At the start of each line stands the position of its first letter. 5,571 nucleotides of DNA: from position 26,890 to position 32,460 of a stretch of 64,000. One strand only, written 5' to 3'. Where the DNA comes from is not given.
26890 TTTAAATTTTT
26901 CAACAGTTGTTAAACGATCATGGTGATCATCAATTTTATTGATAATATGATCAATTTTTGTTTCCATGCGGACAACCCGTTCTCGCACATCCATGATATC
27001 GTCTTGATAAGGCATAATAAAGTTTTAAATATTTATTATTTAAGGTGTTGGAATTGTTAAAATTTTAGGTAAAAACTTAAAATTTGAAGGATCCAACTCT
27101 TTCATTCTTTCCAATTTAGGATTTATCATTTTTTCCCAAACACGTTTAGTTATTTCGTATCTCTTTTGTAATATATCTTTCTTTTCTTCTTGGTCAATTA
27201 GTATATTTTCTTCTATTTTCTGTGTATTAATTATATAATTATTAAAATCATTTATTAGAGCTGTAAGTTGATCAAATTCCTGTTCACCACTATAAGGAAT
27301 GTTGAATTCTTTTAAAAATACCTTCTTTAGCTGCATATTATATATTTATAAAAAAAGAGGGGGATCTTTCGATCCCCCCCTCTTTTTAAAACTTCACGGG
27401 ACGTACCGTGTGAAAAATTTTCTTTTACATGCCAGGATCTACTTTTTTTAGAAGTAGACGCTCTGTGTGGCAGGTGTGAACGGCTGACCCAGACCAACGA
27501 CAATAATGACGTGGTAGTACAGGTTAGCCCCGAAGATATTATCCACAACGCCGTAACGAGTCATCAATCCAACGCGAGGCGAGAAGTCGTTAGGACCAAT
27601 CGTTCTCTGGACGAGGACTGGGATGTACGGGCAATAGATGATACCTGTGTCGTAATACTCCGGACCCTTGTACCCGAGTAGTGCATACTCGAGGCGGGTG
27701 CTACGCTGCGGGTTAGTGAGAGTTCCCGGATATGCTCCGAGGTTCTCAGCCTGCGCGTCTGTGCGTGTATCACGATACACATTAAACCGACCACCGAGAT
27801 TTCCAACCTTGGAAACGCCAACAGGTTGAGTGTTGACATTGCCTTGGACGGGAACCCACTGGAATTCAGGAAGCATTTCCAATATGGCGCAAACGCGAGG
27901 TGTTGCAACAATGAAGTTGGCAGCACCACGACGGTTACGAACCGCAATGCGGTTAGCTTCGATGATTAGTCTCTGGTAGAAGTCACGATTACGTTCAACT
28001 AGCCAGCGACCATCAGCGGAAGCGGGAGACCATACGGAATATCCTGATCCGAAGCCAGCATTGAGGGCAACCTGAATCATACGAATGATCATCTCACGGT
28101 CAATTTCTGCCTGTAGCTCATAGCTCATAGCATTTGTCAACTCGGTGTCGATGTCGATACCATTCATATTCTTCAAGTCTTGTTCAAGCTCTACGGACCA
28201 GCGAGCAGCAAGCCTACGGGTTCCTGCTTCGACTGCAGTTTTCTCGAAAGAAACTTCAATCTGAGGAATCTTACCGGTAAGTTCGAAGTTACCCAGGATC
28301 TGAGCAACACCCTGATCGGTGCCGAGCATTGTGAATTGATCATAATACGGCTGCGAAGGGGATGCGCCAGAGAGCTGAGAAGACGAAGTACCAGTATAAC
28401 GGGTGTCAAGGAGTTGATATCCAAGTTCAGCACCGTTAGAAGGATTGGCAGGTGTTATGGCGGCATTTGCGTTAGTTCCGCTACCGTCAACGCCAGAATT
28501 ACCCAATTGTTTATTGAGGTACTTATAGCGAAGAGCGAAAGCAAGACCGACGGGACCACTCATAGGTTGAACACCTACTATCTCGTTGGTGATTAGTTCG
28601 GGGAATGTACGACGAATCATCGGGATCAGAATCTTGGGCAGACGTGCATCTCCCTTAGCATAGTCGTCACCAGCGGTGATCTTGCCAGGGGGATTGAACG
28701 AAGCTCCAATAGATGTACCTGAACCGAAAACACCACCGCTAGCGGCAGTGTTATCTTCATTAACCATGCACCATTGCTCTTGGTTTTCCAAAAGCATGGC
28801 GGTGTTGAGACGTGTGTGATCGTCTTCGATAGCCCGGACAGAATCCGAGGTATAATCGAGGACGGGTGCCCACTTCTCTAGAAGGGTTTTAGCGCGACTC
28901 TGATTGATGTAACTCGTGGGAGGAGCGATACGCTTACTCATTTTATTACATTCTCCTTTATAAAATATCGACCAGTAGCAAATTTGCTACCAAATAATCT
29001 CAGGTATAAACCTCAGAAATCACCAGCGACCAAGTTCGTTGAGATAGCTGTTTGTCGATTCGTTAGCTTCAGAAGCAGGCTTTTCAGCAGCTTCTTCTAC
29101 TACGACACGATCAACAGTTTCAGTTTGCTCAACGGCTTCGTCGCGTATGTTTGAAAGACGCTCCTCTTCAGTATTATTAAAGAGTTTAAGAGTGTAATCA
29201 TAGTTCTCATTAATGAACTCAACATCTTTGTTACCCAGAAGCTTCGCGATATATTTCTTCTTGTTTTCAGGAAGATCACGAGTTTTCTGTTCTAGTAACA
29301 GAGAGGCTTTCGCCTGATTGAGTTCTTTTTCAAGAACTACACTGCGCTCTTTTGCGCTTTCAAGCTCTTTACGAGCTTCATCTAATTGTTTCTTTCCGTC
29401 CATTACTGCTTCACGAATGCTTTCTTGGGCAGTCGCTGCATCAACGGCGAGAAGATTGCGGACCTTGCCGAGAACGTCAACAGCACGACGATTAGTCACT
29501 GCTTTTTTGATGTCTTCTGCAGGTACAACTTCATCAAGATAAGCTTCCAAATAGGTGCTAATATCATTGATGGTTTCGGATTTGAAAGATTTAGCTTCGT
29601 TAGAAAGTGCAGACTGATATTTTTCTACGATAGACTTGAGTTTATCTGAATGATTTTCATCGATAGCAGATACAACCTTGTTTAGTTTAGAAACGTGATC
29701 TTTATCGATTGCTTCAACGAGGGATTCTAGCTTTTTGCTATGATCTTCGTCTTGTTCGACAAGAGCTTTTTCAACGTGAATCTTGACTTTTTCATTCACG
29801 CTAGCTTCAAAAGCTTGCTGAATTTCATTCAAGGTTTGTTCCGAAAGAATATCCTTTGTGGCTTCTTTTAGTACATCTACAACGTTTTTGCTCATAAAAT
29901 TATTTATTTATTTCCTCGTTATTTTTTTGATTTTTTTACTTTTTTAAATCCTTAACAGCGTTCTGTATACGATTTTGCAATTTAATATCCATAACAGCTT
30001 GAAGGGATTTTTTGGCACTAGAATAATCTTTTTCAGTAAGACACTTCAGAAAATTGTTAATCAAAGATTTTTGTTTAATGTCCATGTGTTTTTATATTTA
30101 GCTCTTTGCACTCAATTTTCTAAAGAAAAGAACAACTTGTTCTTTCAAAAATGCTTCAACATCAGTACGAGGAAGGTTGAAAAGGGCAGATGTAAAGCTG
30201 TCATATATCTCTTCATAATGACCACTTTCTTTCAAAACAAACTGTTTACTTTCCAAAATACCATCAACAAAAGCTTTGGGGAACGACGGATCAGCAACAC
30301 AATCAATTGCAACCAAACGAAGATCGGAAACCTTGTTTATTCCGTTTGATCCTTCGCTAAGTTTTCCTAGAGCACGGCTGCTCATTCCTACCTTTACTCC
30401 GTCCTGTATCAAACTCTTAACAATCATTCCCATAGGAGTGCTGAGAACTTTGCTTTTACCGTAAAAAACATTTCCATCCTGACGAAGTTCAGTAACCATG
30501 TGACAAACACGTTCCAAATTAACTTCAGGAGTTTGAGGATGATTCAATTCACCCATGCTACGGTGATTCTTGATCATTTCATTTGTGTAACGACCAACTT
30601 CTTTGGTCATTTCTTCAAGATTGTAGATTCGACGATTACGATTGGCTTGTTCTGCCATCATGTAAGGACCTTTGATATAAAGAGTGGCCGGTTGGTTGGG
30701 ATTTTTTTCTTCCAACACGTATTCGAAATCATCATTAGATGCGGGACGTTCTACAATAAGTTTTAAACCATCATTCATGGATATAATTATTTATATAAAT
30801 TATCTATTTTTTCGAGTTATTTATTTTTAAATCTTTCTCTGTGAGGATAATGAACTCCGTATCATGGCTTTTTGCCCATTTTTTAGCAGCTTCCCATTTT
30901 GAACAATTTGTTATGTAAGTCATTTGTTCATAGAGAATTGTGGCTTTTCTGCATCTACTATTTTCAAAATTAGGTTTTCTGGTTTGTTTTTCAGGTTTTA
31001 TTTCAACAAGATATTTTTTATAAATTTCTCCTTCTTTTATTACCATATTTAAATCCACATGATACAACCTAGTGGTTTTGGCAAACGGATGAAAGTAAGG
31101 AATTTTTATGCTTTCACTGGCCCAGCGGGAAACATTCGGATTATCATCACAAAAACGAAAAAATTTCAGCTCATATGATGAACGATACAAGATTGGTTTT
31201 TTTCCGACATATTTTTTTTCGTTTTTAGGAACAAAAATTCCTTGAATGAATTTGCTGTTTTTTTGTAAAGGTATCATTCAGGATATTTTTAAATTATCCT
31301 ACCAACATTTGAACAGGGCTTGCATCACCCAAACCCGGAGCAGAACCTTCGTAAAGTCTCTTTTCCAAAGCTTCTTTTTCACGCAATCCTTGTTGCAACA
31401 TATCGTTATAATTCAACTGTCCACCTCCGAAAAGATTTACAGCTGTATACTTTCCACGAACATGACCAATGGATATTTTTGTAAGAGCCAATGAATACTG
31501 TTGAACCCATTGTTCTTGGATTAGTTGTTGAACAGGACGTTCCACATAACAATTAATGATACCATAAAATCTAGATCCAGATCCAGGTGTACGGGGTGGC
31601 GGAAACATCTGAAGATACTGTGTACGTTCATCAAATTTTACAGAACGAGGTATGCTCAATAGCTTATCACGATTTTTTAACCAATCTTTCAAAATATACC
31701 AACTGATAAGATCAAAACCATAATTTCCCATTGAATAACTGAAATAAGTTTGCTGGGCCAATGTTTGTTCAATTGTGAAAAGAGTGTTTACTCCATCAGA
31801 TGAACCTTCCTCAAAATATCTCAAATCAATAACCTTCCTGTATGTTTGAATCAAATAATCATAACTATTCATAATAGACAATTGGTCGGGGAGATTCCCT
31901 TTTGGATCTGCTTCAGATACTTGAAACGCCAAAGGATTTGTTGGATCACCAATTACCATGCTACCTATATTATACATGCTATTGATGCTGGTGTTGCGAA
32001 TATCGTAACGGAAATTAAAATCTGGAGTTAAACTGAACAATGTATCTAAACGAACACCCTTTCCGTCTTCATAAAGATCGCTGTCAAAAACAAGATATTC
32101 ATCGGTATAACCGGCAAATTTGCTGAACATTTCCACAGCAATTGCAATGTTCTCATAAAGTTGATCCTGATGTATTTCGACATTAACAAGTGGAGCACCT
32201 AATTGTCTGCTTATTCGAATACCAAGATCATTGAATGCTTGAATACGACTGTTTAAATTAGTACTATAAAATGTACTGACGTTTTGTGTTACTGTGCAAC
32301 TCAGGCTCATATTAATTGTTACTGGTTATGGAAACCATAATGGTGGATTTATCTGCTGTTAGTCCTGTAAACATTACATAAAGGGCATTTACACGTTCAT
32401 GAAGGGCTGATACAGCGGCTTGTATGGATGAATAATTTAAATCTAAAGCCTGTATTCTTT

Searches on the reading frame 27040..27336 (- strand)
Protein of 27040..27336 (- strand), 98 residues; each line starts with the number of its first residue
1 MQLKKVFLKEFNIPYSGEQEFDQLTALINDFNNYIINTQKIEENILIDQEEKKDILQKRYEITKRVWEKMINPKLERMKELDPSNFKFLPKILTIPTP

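Call 96: search_protein_families(library=phrogs, proteins=[window:27040-27336:-], max_evalue=0.01)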
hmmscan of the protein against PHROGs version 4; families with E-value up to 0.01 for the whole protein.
window:27040-27336:- (98 aa): 1 family
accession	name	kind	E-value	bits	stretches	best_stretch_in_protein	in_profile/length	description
phrog_22272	-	unknown function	0.0023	15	1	8-69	2223-2283/4080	-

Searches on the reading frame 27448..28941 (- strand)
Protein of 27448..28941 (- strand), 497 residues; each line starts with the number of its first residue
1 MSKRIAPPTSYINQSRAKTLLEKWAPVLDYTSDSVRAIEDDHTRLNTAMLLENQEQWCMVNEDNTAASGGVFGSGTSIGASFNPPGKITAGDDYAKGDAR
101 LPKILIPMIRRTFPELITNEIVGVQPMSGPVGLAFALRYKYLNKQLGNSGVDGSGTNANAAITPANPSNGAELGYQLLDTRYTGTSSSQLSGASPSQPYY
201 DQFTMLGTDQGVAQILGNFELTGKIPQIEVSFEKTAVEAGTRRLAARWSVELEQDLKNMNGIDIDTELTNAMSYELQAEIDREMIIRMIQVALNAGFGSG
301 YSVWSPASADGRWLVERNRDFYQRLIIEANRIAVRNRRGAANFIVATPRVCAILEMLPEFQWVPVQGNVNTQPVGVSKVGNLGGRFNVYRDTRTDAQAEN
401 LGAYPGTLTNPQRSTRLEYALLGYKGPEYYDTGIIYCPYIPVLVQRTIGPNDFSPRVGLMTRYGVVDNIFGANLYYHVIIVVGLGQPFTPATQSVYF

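Call 16: search_protein_families(library=phrogs, proteins=[window:27448-28941:-], max_evalue=0.0001)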
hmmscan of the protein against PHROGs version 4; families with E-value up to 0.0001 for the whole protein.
window:27448-28941:- (497 aa): 2 families
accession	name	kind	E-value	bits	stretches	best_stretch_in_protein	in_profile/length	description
phrog_138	-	head and packaging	2.7e-83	281.5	1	17-468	3-408/444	major head protein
phrog_1014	-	unknown function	9.7e-06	25.4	1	223-391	317-481/567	-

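Call 18: search_dna_similar(query=window:27448-28941:-, collection=phages, mode=protein, max_rows=15)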
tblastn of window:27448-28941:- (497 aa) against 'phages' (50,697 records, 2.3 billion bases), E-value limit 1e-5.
Records with a match: 2577; places in all: 2582; records where one place covers at least 80% of the query: 960.
Best place of each record, by identity: <60% 2577.
By first word of the organism name: Escherichia 671; Synechococcus 382; Klebsiella 332; Salmonella 203; Vibrio 136; Shigella 89; Aeromonas 86; Acinetobacter 71; Cyanophage 61; Enterobacter 58; and 60 more.
By host as written in the record: - 460; Escherichia coli 282; Klebsiella pneumoniae 115; Synechococcus 107; Escherichia coli O157:H7 39; Synechococcus sp. 38; Salmonella enterica 29; Synechococcus sp. WH7803 28; and 574 more.
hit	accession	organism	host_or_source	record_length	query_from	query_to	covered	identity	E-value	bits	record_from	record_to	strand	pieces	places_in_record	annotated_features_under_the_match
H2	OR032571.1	Synechococcus phage DSL-LC02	Synechococcus sp.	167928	18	470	91%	34.2%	1e-56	209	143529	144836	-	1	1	major capsid protein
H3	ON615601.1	Synechococcus phage BUCT-ZZ01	Synechococcus elongatus PCC 7942 = ...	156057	14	484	95%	32.7%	3e-59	217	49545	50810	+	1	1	major capsid protein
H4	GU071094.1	Synechococcus phage S-SM1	Synechococcus sp. WH6501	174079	9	474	94%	32.9%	9e-51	192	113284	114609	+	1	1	gp23: precursor of major head subunit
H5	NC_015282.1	Synechococcus phage S-SM1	Synechococcus sp. WH6501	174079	9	474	94%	32.9%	9e-51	192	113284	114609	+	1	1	gp23: major head protein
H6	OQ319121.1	Synechococcus phage S-BM3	Synechococcus sp. WH 7803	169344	16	470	92%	33.2%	4e-54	202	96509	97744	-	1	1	precursor of major head subunit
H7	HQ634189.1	Synechococcus phage Syn30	Synechococcus sp. WH7803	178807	18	474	92%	32.8%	5e-51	192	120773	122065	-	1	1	major capsid protein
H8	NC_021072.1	Synechococcus phage Syn30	Synechococcus sp. WH7803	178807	18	474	92%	32.8%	5e-51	192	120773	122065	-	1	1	major head protein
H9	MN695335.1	Synechococcus phage B23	Synechoccus sp.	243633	16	470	92%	32.8%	3e-53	199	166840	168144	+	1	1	major capsid protein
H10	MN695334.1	Synechococcus phage B3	Synechoccus sp.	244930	16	470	92%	32.8%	3e-53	199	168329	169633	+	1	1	major capsid protein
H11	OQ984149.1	Phage C48C1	-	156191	20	481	93%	32.3%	2e-53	200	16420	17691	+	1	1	major head protein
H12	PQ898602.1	Synechococcus phage S-SCSM2R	Synechococcus sp. WH7803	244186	18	484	94%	32.0%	2e-55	206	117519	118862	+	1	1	major capsid protein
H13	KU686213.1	Synechococcus phage S-CAM7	Synechococcus sp.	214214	13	473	93%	32.3%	7e-53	198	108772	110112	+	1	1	major capsid protein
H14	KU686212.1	Synechococcus phage S-CAM7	Synechococcus sp.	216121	13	473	93%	32.3%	7e-53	198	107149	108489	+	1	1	major capsid protein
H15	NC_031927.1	Synechococcus phage S-CAM7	Synechococcus sp.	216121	13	473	93%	32.3%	7e-53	198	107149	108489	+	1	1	major head protein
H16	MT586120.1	Synechococcus phage S-CAM7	Synechococcus sp. WH 7803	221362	13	473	93%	32.3%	7e-53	198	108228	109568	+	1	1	major capsid protein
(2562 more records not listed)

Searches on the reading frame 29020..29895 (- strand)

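Call 16: search_protein_families(library=phrogs, proteins=[window:29020-29895:-], max_evalue=0.0001)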
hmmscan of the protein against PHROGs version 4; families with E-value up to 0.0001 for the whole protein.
window:29020-29895:- (291 aa): 0 families

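Call 85: search_protein_families(library=pfam, proteins=[window:29020-29895:-], max_evalue=0.01)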
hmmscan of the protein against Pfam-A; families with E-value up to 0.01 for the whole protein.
window:29020-29895:- (291 aa): 1 family
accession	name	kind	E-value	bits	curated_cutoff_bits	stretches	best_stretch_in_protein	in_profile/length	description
PF25623.1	T4_CASP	-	0.00031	20.8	27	1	87-287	47-246/247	T4-phage like capsid assembly scaffolding protein family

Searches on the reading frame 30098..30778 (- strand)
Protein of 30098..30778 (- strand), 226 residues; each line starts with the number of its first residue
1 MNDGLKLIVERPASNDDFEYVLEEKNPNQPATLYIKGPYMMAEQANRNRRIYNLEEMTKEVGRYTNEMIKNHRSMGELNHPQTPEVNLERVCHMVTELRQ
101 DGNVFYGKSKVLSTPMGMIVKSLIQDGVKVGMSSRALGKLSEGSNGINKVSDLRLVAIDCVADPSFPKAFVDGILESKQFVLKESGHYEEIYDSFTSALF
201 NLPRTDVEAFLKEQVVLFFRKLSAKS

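Call 85: search_protein_families(library=pfam, proteins=[window:30098-30778:-], max_evalue=0.01)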
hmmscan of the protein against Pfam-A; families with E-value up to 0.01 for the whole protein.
window:30098-30778:- (226 aa): 1 family
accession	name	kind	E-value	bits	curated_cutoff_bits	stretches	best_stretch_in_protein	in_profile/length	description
PF03420.18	Peptidase_S77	-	8.8e-29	100.8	27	1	31-178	42-197/198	Prohead core protein serine protease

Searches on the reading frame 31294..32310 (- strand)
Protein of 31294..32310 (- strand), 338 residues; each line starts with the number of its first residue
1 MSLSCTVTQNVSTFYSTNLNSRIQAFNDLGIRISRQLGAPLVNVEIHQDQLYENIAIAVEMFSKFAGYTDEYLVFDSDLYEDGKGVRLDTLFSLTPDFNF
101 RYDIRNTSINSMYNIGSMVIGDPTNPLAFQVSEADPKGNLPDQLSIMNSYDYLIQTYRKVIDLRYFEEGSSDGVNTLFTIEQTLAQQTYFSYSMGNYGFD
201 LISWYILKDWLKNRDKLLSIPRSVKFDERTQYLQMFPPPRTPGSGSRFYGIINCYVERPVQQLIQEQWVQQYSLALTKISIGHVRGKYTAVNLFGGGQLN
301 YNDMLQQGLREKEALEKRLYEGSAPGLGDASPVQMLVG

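Call 16: search_protein_families(library=phrogs, proteins=[window:31294-32310:-], max_evalue=0.0001)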
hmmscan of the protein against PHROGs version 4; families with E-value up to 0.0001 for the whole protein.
window:31294-32310:- (338 aa): 1 family
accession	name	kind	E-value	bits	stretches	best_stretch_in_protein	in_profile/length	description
phrog_211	-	connector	1.1e-17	64.7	1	24-323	725-963/976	head-tail adaptor Ad2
